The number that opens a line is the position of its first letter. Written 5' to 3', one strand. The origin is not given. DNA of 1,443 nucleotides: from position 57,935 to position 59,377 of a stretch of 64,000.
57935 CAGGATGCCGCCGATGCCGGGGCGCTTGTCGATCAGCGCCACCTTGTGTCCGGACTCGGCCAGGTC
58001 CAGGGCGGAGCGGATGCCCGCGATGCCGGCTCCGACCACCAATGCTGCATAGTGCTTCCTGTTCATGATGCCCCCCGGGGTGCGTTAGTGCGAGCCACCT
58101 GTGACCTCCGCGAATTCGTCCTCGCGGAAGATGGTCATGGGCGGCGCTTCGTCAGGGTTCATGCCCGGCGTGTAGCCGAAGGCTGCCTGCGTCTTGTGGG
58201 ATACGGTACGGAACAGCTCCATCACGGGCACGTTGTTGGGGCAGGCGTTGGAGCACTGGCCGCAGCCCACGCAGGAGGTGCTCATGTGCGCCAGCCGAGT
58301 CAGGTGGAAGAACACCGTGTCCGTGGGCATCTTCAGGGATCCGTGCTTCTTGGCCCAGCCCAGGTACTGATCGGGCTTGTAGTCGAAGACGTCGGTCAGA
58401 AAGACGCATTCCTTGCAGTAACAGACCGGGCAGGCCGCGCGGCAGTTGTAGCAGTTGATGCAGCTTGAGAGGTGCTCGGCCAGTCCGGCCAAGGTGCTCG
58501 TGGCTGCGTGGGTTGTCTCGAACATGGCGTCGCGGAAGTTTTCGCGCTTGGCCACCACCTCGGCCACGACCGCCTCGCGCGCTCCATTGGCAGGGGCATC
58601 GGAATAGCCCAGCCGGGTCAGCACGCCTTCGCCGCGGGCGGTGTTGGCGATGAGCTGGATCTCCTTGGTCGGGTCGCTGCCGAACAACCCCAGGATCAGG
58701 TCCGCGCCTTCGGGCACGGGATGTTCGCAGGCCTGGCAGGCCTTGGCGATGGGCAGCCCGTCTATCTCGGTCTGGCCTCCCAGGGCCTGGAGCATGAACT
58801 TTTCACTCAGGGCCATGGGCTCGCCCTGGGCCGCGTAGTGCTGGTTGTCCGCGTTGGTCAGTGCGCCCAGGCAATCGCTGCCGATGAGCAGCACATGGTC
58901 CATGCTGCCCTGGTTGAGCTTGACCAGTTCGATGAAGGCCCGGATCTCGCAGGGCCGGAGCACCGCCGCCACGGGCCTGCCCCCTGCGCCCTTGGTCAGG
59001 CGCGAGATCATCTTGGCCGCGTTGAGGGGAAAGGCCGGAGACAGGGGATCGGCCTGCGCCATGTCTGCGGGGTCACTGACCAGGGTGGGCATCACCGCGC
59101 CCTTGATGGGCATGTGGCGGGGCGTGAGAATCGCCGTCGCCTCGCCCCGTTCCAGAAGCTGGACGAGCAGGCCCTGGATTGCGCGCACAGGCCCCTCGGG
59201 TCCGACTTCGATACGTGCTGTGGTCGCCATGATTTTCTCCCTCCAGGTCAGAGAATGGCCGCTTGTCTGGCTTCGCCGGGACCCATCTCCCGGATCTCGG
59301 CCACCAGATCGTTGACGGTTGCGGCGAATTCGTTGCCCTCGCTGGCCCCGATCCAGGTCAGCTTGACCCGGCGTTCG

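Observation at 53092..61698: Six-gene Hdr-like electron-transfer cluster: hdrA, mvhD, frhB-like, giant tandem-HdrA (HdrL), hdrC, hdrB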

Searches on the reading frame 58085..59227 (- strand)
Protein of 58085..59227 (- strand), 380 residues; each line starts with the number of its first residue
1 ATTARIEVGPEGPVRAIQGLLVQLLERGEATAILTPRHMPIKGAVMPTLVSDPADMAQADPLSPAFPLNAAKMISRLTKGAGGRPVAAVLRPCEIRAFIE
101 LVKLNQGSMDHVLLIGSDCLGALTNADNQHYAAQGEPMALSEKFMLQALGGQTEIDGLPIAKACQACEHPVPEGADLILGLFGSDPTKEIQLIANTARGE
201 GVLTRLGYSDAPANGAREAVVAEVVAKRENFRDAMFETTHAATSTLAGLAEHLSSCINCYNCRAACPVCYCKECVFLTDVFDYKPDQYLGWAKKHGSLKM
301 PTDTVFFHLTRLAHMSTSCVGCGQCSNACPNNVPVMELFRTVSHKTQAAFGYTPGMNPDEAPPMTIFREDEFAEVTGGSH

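Call 4: search_protein_families(library=pfam, proteins=[window:58085-59227:-], max_evalue=0.01)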
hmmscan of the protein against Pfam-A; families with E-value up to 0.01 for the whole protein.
window:58085-59227:- (380 aa): 11 families
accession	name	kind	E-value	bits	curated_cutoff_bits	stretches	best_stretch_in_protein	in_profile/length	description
PF13183.11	Fer4_8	-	4.4e-07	30.8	27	1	253-333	2-68/68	4Fe-4S dicluster domain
PF04432.18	FrhB_FdhB_C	-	5e-06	26.9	23.3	1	85-204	3-134/150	Coenzyme F420 hydrogenase/dehydrogenase, beta subunit C terminus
PF00037.32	Fer4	-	1.3e-05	25.3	21.1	1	318-333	7-22/24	4Fe-4S binding domain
PF13534.11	Fer4_17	-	2e-05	25.5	22.2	1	255-333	1-60/61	4Fe-4S dicluster domain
PF13237.11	Fer4_10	-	2.8e-05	24.4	25.5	1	316-331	6-21/53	4Fe-4S dicluster domain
PF17179.9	Fer4_22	-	0.00012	23.3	27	0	314-332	76-94/95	4Fe-4S dicluster domain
PF12797.12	Fer4_2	-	0.00024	21.3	24.5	1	317-330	8-21/22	4Fe-4S binding domain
PF13187.11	Fer4_9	-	0.00026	21.4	27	1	319-341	2-24/52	4Fe-4S dicluster domain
PF12837.12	Fer4_6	-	0.0005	20.3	25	1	314-333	4-23/24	4Fe-4S binding domain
PF12838.12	Fer4_7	-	0.0011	19.8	27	1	319-337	2-20/52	4Fe-4S dicluster domain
PF14697.11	Fer4_21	-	0.0062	17.1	35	0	313-331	35-53/59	4Fe-4S dicluster domain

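Call 6: search_protein_families(library=ncbifam, proteins=[window:58085-59227:-], max_evalue=0.001)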
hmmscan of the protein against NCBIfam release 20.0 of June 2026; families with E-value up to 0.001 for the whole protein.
window:58085-59227:- (380 aa): 7 families
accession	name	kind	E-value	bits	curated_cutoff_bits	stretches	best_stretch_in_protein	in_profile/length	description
TIGR00314.1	cdhA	equivalog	2.8e-05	22.1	781.3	0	309-345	429-465/784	CO dehydrogenase/acetyl-CoA synthase complex subunit alpha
NF038196.1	ferrodoxin_EFR1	subfamily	0.00038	20.6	75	0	309-332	176-199/242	EFR1 family ferrodoxin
TIGR02910.1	sulfite_red_A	equivalog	0.00065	19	323.15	0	251-281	217-244/334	anaerobic sulfite reductase subunit AsrA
TIGR02176.1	pyruv_ox_red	equivalog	0.00071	17.5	911.35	1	254-336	683-762/1167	pyruvate:ferredoxin (flavodoxin) oxidoreductase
TIGR01945.1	rnfC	subfamily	0.00084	18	245.95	0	315-345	400-430/435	RnfABCDGE type electron transport complex subunit C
NF003454.1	PRK05035.1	equivalog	0.00087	17.9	345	1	316-342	405-431/556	electron transport complex subunit RsxC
NF007204.0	PRK09625.1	equivalog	0.00092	19.2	125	0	317-348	89-120/133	pyruvate flavodoxin oxidoreductase subunit delta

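Call 29: find_homologous_proteins(query=window:58085-59227:-, max_evalue=0.00001)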
Query window:58085-59227:- (380 aa): 2867 proteins with E <= 0.00001 among 8000 candidates; the best 120 are listed.
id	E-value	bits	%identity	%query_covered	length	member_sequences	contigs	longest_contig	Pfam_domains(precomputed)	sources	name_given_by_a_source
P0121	1.0e-257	872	100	100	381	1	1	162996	PF04432.19,PF00037.33,PF13534.12,PF13237.12,PF13183.12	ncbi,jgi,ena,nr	ncbi:MAG: 4Fe-4S dicluster domain-containing protein [Proteobacteria bacterium]|nr:4Fe-4S dicluster 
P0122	2.5e-227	772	86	100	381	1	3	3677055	PF04432.19,PF00037.33,PF13534.12,PF13237.12,PF13183.12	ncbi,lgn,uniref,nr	ncbi:Coenzyme F420 hydrogenase/dehydrogenase, beta subunit C-terminal domain [Desulfovibrio ferrophi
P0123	9.5e-210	714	81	100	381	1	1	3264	PF04432.19,PF13534.12,PF13237.12,PF13183.12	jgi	-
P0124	9.2e-191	652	72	100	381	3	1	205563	PF04432.19,PF13534.12,PF13237.12,PF13183.12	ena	-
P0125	1.3e-188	645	72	100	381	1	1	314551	PF04432.19,PF13183.12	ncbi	ncbi:4Fe-4S dicluster domain-containing protein [Desulfocurvus sp. DL9XJH121]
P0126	6.7e-186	636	71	100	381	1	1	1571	PF04432.19,PF13183.12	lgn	-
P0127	7.6e-170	583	66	100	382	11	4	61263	PF13534.12,PF13237.12,PF13183.12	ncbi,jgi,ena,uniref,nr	ncbi:4Fe-4S dicluster domain-containing protein [Desulfocurvus sp.]|jgi:formate dehydrogenase subuni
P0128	9.5e-152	523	59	99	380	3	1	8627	PF04432.19,PF13183.12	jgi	-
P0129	5.1e-150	518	62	97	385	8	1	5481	PF04432.19,PF13183.12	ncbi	-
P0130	1.3e-148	513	60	99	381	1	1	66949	PF13534.12,PF13183.12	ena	-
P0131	1.4e-147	510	59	99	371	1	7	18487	PF12797.13,PF04432.19,PF00037.33,PF13534.12,PF13237.12,PF13183.12,PF13187.12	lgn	-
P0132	1.6e-147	510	59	99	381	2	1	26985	PF13534.12,PF13237.12,PF13183.12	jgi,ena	-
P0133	6.7e-147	508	58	99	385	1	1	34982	PF04432.19,PF13183.12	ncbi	-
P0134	1.8e-146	506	60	99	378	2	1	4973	PF17179.10,PF04432.19,PF13183.12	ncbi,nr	ncbi:MAG: Coenzyme F420 hydrogenase/dehydrogenase, beta subunit C-terminal domain, partial [Desulfov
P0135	2.2e-145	503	60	99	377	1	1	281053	PF04432.19,PF13534.12,PF13183.12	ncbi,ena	-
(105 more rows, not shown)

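Call 33: search_solved_structures(query=A2, max_evalue=0.01, show_alignments=2)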
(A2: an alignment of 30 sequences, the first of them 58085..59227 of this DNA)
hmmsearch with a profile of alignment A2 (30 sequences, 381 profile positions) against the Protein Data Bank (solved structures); distinct sequences matched with E-value up to 0.01: 70 (the best 60 are shown).
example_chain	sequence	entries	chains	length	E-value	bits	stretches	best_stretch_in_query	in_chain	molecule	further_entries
9t1s_M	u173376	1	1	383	2.6e-46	161.4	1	16-364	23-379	formate dehydrogenase (coenzyme F420)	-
7bkb_E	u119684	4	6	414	6.4e-41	143.7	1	12-372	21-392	Formate dehydrogenase, beta subunit (F420)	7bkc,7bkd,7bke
8rvu_E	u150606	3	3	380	6.7e-40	140.3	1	15-365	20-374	Formate dehydrogenase, beta subunit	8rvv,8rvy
7qco_C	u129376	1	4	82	3.9e-06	29.2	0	318-337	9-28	Photosystem I iron-sulfur center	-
1jb0_C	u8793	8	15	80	8.5e-06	28.1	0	318-337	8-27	PHOTOSYSTEM I IRON-SULFUR CENTER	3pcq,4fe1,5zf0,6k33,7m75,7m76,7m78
10eg_C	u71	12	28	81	8.6e-06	28.1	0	317-337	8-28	Photosystem I iron-sulfur center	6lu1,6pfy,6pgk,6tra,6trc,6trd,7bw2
7coy_aC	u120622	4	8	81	1e-05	27.8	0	318-337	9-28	Photosystem I iron-sulfur center | Photosystem I protein PsaC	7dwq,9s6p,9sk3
8zeh_c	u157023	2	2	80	1e-05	27.8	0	318-337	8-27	Photosystem I iron-sulfur center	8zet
6pnj_C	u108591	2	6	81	1e-05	27.8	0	318-337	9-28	Photosystem I iron-sulfur center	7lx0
6l4u_C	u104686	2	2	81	1.1e-05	27.6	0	318-337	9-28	Photosystem I iron-sulfur center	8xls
7s3d_C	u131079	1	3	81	1.3e-05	27.5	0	318-337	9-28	PsaC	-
9m4f_C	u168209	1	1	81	1.5e-05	27.3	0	318-337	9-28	PsaC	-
9ygv_C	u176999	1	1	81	1.5e-05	27.2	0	318-337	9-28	Photosystem I iron-sulfur center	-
7yca_C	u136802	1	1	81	1.5e-05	27.2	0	318-337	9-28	Photosystem I iron-sulfur center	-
8zo9_c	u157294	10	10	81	1.6e-05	27.2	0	318-337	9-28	Photosystem I iron-sulfur center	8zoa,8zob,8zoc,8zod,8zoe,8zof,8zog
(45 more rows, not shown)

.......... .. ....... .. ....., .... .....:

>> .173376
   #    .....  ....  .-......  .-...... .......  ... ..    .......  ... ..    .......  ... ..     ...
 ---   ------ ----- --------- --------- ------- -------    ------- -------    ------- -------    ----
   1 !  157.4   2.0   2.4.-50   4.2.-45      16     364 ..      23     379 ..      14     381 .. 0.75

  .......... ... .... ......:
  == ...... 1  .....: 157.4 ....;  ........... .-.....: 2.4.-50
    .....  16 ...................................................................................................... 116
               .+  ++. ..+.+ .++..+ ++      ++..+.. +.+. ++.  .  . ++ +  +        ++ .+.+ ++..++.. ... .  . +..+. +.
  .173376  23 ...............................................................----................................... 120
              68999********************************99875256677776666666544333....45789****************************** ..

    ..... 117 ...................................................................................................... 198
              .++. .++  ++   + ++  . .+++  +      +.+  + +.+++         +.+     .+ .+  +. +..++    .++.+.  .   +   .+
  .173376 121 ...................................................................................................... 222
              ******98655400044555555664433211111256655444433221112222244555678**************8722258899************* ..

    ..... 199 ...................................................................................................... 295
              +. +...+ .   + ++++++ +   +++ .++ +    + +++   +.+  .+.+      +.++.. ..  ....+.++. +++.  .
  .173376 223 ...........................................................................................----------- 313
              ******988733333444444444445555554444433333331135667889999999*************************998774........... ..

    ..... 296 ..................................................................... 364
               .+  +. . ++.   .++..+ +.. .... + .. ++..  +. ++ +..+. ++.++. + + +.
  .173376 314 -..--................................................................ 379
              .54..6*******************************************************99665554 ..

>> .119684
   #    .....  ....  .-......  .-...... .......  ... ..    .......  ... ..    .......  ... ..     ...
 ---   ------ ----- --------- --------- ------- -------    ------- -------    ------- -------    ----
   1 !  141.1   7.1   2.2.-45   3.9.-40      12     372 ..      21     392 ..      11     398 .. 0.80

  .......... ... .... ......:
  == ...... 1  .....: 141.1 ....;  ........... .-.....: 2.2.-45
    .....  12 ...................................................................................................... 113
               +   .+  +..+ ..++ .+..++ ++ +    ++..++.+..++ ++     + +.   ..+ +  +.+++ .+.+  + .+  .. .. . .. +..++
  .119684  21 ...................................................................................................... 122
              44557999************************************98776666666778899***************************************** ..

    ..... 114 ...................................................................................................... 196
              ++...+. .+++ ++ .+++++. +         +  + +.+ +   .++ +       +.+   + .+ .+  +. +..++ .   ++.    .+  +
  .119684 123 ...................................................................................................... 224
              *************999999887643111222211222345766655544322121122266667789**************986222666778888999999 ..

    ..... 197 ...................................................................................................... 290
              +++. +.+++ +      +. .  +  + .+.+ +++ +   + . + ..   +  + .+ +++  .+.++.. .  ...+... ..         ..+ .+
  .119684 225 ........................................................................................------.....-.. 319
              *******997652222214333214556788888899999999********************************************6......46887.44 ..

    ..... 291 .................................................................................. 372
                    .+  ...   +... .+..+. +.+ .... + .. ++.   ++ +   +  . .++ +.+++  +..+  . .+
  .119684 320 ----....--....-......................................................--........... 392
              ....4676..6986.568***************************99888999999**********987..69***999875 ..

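Call 42: predict_structure(alignment_id=A2)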
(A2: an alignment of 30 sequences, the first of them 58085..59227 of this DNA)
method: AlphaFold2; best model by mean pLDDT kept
length: 380 residues; sequences in the alignment: 30
mean_pLDDT: 73.0   pTM: 0.74
mean pLDDT of the five models: 73.0, 70.1, 69.4, 68.7, 66.9
residues with pLDDT >= 90: 137; 70-90: 97; 50-70: 55; < 50: 91
segments of 3 or more residues with pLDDT < 50: 252-285, 298-340, 366-369, 374-380
pLDDT, mean of each block of 10 residues (from residue 1): 89 95 95 90 83 93 80 78 79 84 80 94 84 89 94 91 82 94 92 94 92 86 92 72 60 43 36 34 49 53 40 41 39 45 58 73 53 44
secondary structure, 60 per line:
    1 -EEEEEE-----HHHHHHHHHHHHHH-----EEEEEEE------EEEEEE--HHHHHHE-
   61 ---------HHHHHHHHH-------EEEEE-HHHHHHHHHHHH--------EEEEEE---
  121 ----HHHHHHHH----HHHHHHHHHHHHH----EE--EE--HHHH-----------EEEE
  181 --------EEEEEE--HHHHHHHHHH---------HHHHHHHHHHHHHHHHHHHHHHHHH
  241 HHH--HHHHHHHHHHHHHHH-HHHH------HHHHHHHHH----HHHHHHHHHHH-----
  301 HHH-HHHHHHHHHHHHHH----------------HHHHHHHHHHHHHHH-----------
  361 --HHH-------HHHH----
elements in order: E2-7 H13-26 E32-38 E45-50 H53-58 H70-78 E86-90 H92-103 E112-117 H125-132 H137-149 H162-165 E177-180 E189-194 H197-206 H216-243 H246-260 H262-265 H272-280 H285-295 H305-318 H335-349 H373-376

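Call 45: fold_search(model_id=the predicted structure, library=pdb)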
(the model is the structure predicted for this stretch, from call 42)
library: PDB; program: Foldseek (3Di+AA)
matches with E <= 10: 311; with E <= 0.001: 21
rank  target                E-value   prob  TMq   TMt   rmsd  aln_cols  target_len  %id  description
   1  8rvu_E                2.9e-18  1.00  0.68  0.68   5.3       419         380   24  CryoEM structure of the Elp-Hdr complex of Methanothermobacter marburgensis state 2 (composite structure) (released 2025-05-14)
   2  7bkb_E                6.7e-17  1.00  0.66  0.62   5.9       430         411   22  Formate dehydrogenase - heterodisulfide reductase - formylmethanofuran dehydrogenase complex from Methanospirillum hun (released 2021-09-29)
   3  4ci0_C                8.2e-09  1.00  0.47  0.61   5.0       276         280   16  Electron cryo-microscopy of F420-reducing NiFe hydrogenase Frh (released 2014-02-26)
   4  6qgr_B                4.7e-08  1.00  0.45  0.57   5.7       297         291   14  The F420-reducing [NiFe] hydrogenase complex from Methanosarcina barkeri at the Nia-S state (released 2019-10-23)
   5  9r51_B                7.2e-08  1.00  0.43  0.56   5.8       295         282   12  Dimeric state of the F420-reducing hydrogenase from Methanothermococcus thermolithotrophicus in crystalline form 1 (released 2025-10-22)
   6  8rja_E                1.2e-07  1.00  0.45  0.48   5.6       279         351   15  Crystal structure of the F420-reducing formylmethanofuran dehydrogenase complex from the ethanotroph Candidatus Ethano (released 2024-10-02)
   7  6qii_B                1.2e-07  1.00  0.45  0.57   5.8       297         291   13  Xenon derivatization of the F420-reducing [NiFe] hydrogenase complex from Methanosarcina barkeri (released 2019-10-23)
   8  9r52_B                1.9e-07  1.00  0.45  0.59   5.6       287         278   14  Dimeric state of the F420-reducing hydrogenase from Methanothermococcus thermolithotrophicus in crystalline form 2 (released 2025-10-22)
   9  7npa_N                2.2e-07  1.00  0.42  0.27   6.5       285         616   15  Crystal structure of the Coenzyme F420-dependent sulfite reductase from Methanothermococcus thermolithotrophicus at 1. (released 2022-03-23)
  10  8riu_B                2.5e-07  1.00  0.42  0.43   5.7       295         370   15  Crystal structure of the F420-reducing carbon monoxide dehydrogenase component from the ethanotroph Candidatus Ethanop (released 2024-10-02)
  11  7np8_B                7.4e-07  1.00  0.40  0.26   6.8       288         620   16  Crystal structure of the Coenzyme F420-dependent sulfite reductase from Methanocaldococcus jannaschii at 2.3-A resolut (released 2022-03-23)
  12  7np8_A                7.8e-07  1.00  0.41  0.26   6.6       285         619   16  Crystal structure of the Coenzyme F420-dependent sulfite reductase from Methanocaldococcus jannaschii at 2.3-A resolut (released 2022-03-23)
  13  7npa_D                1.0e-06  1.00  0.42  0.27   5.7       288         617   15  Crystal structure of the Coenzyme F420-dependent sulfite reductase from Methanothermococcus thermolithotrophicus at 1. (released 2022-03-23)
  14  7npa_A                1.3e-06  1.00  0.43  0.28   5.9       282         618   15  Crystal structure of the Coenzyme F420-dependent sulfite reductase from Methanothermococcus thermolithotrophicus at 1. (released 2022-03-23)
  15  5dqr_A                2.1e-06  1.00  0.40  0.37   9.4       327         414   13  The crystal structure of Arabidopsis 7-hydroxymethyl chlorophyll a reductase (HCAR) (released 2016-04-20)
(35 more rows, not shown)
